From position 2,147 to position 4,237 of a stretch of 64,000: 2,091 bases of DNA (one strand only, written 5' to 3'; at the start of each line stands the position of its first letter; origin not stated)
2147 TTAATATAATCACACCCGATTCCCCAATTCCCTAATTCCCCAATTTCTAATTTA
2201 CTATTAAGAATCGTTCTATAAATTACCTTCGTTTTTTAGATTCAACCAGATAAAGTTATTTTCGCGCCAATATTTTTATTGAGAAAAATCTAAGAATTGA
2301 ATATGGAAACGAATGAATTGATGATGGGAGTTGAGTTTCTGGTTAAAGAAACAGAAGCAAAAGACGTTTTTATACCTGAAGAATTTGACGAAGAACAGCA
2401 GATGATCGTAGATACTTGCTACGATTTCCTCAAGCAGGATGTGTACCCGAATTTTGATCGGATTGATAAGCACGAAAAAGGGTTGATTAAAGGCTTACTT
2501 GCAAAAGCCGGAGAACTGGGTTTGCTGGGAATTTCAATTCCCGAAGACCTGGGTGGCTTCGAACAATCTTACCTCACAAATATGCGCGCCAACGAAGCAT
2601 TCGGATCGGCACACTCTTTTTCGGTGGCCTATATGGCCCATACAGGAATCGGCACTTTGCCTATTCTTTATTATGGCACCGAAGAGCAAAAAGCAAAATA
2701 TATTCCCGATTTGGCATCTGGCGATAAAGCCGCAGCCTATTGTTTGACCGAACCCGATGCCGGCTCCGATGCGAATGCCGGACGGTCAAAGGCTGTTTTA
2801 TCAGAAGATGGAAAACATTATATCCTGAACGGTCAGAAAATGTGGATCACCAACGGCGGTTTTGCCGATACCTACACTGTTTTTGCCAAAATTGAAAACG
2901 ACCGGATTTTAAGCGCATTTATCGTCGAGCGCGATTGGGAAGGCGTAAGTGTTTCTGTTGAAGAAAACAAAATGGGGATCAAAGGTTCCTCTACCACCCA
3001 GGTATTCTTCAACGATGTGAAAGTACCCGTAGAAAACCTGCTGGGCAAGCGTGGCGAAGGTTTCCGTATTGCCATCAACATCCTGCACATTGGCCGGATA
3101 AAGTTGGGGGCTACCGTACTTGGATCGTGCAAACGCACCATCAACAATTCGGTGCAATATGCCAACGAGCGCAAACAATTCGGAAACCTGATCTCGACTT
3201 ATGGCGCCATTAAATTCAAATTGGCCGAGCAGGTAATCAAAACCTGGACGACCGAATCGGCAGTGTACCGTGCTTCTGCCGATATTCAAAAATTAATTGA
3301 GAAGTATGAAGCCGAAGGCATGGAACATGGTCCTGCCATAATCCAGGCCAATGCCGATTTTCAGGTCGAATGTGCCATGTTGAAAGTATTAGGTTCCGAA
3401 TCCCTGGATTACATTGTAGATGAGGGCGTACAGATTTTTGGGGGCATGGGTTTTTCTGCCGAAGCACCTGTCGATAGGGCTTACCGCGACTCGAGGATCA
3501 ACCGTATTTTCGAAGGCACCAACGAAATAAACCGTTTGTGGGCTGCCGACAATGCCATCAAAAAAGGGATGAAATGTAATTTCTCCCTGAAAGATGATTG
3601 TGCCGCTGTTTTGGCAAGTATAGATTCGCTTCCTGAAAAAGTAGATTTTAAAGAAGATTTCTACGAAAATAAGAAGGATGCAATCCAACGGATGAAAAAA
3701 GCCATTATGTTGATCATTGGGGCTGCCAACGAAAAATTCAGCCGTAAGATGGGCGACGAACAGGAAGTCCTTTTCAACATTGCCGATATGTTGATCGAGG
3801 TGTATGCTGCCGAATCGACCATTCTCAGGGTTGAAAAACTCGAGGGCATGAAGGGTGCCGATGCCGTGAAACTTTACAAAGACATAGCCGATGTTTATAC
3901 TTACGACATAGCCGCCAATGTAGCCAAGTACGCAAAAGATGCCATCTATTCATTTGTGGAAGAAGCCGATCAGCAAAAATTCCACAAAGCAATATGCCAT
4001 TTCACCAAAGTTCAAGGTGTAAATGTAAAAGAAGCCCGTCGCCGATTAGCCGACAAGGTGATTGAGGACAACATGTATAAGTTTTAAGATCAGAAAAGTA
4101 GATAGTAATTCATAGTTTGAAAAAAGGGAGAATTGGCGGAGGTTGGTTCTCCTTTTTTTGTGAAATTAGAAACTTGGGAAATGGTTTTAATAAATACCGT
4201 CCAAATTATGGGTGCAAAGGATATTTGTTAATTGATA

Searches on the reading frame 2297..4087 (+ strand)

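Call 79: search_protein_families(library=pfam, proteins=[window:2297-4087:+], max_evalue=0.00001)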
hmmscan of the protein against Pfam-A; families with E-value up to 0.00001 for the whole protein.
window:2297-4087:+ (596 aa): 6 families
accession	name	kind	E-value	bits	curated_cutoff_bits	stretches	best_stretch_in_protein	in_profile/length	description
PF00441.29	Acyl-CoA_dh_1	-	7.1e-36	124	22.4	1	253-418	1-147/150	Acyl-CoA dehydrogenase, C-terminal domain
PF02771.21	Acyl-CoA_dh_N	-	1.4e-28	100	22.9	1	32-143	2-113/113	Acyl-CoA dehydrogenase, N-terminal domain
PF21263.2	Acyl-CoA-dh_C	-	8.5e-24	84.2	27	1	466-562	2-89/96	Acyl-CoA dehydrogenase, C-terminal domain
PF02770.24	Acyl-CoA_dh_M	-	1.1e-23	83.6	33.3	1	147-241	1-97/97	Acyl-CoA dehydrogenase, middle domain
PF08028.16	Acyl-CoA_dh_2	-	7.9e-11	42.8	22.7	1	270-409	3-133/134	Acyl-CoA dehydrogenase, C-terminal domain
PF22924.1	ACOX_C_alpha1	-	1.3e-06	28.8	27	1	266-411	7-159/169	Acyl-CoA oxidase, C-alpha1 domain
